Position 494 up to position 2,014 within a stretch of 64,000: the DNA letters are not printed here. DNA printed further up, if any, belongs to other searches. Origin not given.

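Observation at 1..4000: Low-GC island with RNA-end-processing and nuclease genes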

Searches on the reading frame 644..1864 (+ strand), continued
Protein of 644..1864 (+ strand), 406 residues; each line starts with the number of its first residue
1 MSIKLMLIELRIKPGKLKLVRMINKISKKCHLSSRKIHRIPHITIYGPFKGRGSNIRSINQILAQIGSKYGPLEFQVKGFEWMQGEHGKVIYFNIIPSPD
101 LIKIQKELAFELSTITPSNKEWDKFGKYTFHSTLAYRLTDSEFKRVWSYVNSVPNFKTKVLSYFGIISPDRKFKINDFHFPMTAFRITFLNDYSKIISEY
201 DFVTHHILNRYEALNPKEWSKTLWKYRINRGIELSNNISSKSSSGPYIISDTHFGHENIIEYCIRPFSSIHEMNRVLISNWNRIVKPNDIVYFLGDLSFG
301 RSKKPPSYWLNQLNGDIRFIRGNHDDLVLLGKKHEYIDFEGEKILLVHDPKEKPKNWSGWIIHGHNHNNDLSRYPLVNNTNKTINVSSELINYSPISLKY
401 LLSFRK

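Call 28: search_protein_families(library=pfam, proteins=[L001:9331-9780:-, L001:5053-9123:+], max_evalue=0.01)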
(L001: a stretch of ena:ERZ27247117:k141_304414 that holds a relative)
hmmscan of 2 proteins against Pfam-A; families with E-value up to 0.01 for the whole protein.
L001:9331-9780:- (149 aa): 0 families

L001:5053-9123:+ (1356 aa): 0 families

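Call 30: search_solved_structures(query=window:644-1864:+, max_evalue=1, show_alignments=2)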
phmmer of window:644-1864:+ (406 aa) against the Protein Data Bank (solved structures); distinct sequences matched with E-value up to 1: 2.
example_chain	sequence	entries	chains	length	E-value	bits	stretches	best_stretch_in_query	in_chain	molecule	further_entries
1xm7_A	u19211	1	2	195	3.9e-08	35.9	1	246-354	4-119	hypothetical protein aq_1665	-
2k5n_A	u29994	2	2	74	0.2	13.7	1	75-114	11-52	Putative cold-shock protein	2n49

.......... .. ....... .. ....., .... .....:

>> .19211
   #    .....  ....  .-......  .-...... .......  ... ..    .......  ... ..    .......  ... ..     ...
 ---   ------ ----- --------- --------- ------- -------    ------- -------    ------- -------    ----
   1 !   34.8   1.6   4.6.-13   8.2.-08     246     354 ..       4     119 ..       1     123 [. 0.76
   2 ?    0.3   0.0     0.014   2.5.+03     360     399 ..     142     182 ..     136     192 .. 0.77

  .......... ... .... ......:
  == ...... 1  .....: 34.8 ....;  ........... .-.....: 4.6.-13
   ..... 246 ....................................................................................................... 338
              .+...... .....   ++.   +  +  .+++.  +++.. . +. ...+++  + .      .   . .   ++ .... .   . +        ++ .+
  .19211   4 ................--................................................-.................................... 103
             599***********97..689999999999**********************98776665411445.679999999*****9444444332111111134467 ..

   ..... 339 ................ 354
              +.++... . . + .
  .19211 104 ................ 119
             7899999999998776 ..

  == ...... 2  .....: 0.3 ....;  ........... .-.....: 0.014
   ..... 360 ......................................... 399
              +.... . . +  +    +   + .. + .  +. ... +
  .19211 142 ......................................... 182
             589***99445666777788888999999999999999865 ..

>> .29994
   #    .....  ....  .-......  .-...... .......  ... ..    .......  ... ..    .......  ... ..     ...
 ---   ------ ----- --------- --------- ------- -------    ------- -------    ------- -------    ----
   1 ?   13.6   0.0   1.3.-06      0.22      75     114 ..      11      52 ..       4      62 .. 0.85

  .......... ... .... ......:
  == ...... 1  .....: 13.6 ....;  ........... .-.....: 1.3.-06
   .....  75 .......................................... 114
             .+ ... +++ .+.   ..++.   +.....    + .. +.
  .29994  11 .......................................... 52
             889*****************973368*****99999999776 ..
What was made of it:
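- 644..1864 (+): 406-aa fusion. The N-terminal half is a 2H (LigT/YjcG-like) phosphoesterase and the C-terminal half is a calcineurin-like metallophosphoesterase (Aq_1665 / phrog_547 type). GC 31%, GC3 24%. Both HxT motifs and all MPP metal motifs are intact. It lacks the family's conserved C-terminal ~20-aa tail. PDB 1xm7 (call 30).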

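Call 31: search_protein_families(library=ncbifam, proteins=[window:644-1864:+, L001:9331-9780:-], max_evalue=0.01)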
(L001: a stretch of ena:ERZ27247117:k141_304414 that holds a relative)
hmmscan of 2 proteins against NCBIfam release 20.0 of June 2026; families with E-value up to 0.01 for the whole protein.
window:644-1864:+ (406 aa): 4 families
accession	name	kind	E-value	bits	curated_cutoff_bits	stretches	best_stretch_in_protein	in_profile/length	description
NF010223.0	PRK13679.1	equivalog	6.7e-07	29.3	129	1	40-150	32-134/170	hypothetical protein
TIGR04123.1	P_estr_lig_assc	hypoth_equivalog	0.00044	19.7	150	1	248-367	25-151/207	ligase-associated DNA damage response endonuclease PdeM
TIGR00040.1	yfcE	subfamily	0.0036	17.4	56.25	0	289-355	30-92/158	YfcE family phosphodiesterase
TIGR00024.1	SbcD_rel_arch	hypoth_equivalog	0.0097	15.6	115.2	0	248-367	19-143/224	putative phosphoesterase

L001:9331-9780:- (149 aa): 0 families

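Call 33: find_related_loci(query=A2, collection=viral_contigs, flank=8000)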
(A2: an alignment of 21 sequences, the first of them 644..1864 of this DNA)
Query A2 (406 aa) in viral_contigs; peptide patterns used: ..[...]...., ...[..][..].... (x = any residue, [..] = any of these).
154 stretches matched a pattern; 122 encode a relative of the query (tblastn E <= 1e-3); the best 80 are kept; 80 distinct loci.
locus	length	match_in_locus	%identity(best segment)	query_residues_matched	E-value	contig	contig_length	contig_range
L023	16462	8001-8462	45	247-395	2e-39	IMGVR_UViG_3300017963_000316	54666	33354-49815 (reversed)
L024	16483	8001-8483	41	247-401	2e-36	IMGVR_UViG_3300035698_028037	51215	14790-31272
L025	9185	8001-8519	39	231-398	3e-32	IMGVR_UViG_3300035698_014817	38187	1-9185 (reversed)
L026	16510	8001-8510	34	247-401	1e-23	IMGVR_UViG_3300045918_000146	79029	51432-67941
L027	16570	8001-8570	32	211-401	2e-23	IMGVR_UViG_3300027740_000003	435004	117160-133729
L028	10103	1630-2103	36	244-399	6e-22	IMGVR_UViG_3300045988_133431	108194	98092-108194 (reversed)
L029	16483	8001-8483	37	247-403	2e-21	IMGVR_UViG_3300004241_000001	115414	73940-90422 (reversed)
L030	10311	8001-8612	32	210-402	2e-21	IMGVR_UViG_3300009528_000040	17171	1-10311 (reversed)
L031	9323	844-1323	35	247-403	2e-21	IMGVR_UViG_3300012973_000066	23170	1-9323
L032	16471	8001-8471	37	247-395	3e-21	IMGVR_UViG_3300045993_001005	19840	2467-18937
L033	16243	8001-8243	54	247-328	7e-21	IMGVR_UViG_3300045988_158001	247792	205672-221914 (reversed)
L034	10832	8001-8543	35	247-406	2e-20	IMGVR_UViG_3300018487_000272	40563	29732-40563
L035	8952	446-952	33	242-403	2e-20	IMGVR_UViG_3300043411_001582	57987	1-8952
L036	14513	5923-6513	30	233-404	9e-19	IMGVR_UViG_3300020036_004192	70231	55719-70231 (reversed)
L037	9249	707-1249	35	224-396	2e-18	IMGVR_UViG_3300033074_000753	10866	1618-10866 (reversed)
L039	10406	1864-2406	35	224-396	2e-18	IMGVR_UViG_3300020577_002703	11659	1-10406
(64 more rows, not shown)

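Call 34: find_related_loci(query=A2, collection=metagenome_contigs, flank=8000)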
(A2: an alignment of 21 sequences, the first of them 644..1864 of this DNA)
Query A2 (406 aa) in metagenome_contigs; peptide patterns used: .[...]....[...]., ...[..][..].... (x = any residue, [..] = any of these).
600 stretches matched a pattern (row limit reached: there are more); 462 encode a relative of the query (tblastn E <= 1e-3); the best 80 are kept; 80 distinct loci.
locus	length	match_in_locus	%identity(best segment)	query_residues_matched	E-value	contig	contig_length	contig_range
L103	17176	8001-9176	51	6-403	1e-122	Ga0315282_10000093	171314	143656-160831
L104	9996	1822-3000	48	6-405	9e-122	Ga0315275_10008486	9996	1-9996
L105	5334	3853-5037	47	5-405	5e-122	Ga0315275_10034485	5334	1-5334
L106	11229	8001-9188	48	6-405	7e-119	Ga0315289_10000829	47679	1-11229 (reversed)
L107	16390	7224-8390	47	3-404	2e-117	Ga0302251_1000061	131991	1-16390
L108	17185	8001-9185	48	5-405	5e-117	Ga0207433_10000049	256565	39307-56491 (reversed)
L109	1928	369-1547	45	6-404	6e-125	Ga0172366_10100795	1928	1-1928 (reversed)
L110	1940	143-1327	46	5-405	8e-125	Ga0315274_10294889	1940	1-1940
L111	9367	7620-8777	46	6-404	2e-116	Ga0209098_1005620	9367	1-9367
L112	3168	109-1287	45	6-404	9e-120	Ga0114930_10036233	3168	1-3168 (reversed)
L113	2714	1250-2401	46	6-404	2e-119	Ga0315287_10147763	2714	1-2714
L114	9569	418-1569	46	6-404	1e-114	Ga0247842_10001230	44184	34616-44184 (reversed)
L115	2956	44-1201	45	6-404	7e-118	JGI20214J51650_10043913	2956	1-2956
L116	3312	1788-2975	44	6-405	1e-116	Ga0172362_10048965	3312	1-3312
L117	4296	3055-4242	45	6-405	1e-114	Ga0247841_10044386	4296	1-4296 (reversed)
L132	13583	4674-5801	45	6-396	6e-109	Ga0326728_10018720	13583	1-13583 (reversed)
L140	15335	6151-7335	43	6-405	8e-94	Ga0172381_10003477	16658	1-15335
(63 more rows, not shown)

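Call 54: find_encoding_contigs(protein=P0001, flank=8000, max_places=4)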
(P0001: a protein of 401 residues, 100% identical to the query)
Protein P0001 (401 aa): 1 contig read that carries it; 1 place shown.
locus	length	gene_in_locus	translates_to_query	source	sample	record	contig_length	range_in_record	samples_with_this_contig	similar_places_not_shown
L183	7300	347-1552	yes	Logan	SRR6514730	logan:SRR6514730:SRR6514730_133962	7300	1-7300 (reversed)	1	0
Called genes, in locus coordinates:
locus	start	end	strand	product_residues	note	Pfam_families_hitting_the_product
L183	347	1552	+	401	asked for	PF13563:2_5_RNA_ligase2, PF12850:Metallophos_2 (weak)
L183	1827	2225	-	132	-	PF02945:Endonuclease_7 (weak), PF01844:HNH, PF14279:HNH_5 (weak)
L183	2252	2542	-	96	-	-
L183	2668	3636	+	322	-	PF00571:CBS, PF00188:CAP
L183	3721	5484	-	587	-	-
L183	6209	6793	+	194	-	PF09845:OapC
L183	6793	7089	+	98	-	PF07441:BofA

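Call 69: find_related_loci(query=L001:9331-9780:-, collection=viral_contigs, flank=4000)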
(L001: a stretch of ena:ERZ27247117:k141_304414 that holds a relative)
Query L001:9331-9780:- (149 aa) in viral_contigs; peptide patterns used: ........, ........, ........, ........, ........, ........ (x = any residue, [..] = any of these).
9 stretches matched a pattern, but none encodes a relative of the query by tblastn (E <= 1e-3).

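Call 76: list_cluster_members(proteins=[P0013, P0020, P0021, P0026, P0027, P0040, P0048, P0051, P0064, P0092])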
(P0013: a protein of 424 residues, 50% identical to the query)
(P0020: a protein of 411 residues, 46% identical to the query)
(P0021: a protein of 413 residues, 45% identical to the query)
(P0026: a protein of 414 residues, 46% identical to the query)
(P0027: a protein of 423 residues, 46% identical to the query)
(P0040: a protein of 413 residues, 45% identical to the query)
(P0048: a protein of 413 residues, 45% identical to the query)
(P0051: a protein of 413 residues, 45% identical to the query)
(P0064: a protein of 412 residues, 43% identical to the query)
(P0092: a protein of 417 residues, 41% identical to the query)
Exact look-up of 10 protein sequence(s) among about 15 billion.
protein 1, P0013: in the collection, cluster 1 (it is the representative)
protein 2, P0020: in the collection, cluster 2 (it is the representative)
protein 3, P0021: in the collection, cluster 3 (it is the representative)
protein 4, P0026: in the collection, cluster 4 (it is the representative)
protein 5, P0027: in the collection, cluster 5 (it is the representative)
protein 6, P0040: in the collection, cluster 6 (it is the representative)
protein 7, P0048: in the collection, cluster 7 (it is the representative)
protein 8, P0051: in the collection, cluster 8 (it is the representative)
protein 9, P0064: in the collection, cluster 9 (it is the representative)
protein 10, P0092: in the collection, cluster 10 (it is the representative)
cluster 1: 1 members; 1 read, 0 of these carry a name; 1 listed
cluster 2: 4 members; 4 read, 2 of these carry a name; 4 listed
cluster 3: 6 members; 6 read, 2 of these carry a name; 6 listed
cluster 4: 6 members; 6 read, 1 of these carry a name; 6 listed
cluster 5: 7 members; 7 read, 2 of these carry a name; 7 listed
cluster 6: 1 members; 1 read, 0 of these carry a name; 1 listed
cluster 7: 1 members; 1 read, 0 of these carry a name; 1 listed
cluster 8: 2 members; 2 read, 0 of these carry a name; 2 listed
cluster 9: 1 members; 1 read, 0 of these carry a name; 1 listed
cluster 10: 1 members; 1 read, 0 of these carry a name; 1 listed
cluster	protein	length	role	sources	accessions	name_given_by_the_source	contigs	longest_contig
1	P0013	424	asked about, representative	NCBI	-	-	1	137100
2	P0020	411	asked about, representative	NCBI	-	-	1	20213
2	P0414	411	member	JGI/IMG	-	calcineurin-like phosphoesterase family protein/2'-5' RNA ligase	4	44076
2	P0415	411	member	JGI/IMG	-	calcineurin-like phosphoesterase family protein/2'-5' RNA ligase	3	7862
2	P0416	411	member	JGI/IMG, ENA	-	-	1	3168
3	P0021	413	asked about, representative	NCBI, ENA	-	-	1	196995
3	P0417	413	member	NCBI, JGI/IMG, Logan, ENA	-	calcineurin-like phosphoesterase family protein/2'-5' RNA ligase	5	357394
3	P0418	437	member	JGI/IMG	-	calcineurin-like phosphoesterase family protein/2'-5' RNA ligase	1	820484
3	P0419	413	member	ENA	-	-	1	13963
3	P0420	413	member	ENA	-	-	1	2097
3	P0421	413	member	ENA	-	-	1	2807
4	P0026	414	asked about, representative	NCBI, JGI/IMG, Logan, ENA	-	-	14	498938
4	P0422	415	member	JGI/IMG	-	calcineurin-like phosphoesterase family protein/2'-5' RNA ligase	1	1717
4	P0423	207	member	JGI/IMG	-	-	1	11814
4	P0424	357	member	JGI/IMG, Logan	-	-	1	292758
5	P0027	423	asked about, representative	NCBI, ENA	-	-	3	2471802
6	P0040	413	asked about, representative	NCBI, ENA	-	-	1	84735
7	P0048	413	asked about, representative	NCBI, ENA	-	-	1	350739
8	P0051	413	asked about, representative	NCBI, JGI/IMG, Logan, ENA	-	-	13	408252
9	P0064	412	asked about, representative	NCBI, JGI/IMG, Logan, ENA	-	-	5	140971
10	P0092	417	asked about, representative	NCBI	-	-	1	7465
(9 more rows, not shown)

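Call 78: search_dna_similar(query=L001:9331-9780:-, collection=phages, mode=protein, max_rows=8, max_evalue=0.01)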
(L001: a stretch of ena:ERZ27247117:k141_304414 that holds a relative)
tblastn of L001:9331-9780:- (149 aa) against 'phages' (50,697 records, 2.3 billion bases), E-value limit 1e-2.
No match.

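Call 79: search_dna_similar(query=L001:9331-9780:-, collection=plasmids, mode=protein, max_rows=8, max_evalue=0.01)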
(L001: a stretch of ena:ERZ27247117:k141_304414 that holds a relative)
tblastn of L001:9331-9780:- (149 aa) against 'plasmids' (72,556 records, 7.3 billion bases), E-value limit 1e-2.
No match.
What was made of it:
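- Tried and rejected: The phage and plasmid databases gave nothing for orf149 (calls 78, 79).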
